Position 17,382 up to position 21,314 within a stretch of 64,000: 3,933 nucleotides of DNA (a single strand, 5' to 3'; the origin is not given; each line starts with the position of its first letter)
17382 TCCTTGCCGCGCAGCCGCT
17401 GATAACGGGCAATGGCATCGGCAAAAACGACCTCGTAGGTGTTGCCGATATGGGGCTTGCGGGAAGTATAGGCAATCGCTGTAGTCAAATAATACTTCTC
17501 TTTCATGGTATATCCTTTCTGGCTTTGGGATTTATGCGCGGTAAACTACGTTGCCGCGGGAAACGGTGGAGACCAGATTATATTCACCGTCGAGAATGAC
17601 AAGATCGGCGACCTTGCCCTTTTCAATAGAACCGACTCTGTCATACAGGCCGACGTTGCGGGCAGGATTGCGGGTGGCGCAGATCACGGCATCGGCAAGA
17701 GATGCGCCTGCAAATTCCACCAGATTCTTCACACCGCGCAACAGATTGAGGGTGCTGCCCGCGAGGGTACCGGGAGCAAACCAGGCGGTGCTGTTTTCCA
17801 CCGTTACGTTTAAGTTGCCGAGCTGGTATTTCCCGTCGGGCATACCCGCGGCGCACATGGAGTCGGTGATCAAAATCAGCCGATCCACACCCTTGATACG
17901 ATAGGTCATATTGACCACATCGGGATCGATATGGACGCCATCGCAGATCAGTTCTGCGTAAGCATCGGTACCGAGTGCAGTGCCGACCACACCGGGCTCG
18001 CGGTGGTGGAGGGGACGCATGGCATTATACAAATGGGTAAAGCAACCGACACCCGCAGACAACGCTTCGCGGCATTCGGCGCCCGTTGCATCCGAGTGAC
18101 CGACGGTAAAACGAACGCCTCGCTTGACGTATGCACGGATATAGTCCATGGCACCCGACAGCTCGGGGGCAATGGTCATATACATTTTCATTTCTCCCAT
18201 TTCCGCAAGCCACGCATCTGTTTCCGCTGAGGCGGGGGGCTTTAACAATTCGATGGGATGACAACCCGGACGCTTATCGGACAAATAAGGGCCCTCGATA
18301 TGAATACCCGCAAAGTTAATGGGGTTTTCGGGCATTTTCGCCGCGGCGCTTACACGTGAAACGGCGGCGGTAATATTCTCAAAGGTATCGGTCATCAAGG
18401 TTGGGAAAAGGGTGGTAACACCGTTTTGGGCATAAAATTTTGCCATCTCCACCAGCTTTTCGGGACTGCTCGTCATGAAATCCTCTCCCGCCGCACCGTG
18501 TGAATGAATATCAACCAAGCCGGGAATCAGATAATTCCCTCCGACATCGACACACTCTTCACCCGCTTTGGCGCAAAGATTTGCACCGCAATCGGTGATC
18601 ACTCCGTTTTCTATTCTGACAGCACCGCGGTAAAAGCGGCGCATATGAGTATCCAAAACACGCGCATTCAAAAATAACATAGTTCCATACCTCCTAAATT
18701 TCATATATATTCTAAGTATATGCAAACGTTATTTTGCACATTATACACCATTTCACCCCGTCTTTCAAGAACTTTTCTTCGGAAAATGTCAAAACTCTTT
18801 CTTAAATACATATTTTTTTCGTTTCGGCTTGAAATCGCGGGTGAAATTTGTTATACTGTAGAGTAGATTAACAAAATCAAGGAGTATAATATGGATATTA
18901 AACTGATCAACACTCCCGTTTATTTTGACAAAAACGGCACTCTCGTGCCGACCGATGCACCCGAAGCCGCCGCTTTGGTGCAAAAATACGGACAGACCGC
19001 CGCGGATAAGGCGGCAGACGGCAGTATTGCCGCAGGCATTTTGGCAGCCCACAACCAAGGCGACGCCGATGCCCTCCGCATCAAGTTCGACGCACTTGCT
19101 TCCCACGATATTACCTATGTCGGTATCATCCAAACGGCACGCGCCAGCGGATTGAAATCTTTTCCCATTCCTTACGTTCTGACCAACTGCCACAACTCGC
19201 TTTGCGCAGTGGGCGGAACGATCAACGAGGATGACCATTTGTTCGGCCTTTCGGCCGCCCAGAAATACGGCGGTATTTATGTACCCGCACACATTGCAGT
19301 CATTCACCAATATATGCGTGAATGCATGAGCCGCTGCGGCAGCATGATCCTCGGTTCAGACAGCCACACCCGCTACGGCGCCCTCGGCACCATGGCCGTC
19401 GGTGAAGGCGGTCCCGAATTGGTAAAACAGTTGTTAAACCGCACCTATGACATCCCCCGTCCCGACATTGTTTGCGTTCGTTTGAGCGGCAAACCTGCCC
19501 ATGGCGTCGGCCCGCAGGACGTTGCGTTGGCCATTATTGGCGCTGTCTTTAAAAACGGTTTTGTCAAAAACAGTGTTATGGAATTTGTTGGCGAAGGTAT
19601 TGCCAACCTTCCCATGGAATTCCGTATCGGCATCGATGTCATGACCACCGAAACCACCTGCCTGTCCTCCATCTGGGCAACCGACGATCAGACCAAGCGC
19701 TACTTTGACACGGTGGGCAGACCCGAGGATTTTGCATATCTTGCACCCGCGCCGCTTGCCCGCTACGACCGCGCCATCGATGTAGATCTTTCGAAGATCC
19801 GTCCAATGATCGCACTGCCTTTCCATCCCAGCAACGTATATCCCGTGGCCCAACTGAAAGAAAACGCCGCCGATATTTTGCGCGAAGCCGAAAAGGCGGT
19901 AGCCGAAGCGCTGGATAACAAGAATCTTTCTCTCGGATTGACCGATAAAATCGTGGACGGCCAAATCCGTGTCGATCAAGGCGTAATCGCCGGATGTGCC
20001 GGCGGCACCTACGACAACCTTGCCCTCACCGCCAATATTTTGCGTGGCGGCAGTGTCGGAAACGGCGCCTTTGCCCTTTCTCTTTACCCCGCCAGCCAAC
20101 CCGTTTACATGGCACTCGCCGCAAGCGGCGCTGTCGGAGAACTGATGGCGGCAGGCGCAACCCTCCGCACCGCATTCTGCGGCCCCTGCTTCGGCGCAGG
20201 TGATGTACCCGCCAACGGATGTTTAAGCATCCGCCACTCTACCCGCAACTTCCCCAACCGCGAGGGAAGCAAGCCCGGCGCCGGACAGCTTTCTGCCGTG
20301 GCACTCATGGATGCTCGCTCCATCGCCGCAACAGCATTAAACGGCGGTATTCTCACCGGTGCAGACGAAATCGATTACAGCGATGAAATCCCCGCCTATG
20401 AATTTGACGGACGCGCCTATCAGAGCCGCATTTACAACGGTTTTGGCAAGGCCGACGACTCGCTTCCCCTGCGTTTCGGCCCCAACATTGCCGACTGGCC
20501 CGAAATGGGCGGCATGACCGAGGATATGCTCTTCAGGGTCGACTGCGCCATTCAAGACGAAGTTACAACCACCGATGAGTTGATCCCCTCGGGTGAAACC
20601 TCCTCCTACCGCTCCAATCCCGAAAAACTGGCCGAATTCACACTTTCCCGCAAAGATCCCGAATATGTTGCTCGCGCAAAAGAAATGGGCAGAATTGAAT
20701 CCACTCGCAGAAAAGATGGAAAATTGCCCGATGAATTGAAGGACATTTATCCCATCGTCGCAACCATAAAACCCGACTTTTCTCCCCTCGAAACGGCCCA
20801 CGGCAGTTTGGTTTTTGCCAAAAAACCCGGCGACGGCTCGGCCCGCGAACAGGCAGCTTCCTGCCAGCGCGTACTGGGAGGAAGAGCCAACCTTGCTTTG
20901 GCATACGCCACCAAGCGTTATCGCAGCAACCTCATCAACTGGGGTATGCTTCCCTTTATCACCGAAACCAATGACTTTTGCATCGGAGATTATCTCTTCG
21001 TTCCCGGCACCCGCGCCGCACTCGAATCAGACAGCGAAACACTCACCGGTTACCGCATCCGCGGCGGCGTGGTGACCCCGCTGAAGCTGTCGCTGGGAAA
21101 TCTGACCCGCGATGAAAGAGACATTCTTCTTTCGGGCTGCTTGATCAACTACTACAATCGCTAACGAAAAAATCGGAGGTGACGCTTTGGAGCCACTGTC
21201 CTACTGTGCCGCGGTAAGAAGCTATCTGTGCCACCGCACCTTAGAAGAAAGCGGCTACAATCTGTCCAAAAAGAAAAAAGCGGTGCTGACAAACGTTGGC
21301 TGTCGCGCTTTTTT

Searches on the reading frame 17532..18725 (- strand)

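Call 36: search_protein_families(library=pfam, proteins=[window:17532-18725:-], max_evalue=1e-8)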
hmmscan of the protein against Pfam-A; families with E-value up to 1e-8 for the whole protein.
window:17532-18725:- (397 aa): 2 families
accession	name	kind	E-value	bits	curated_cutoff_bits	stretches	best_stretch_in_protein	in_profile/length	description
PF01979.26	Amidohydro_1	-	9.4e-23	81.4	25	1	65-390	1-341/345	Amidohydrolase family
PF07969.17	Amidohydro_3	-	5.1e-13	49.7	29.7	0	341-381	407-447/472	Amidohydrolase family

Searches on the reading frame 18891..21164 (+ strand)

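Call 36: search_protein_families(library=pfam, proteins=[window:18891-21164:+], max_evalue=1e-8)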
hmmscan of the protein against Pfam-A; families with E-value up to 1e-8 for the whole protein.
window:18891-21164:+ (757 aa): 1 family
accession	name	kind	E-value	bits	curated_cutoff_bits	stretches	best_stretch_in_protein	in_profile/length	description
PF00330.25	Aconitase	-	1.2e-88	298.5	28.7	1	50-479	3-462/463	Aconitase family (aconitate hydratase)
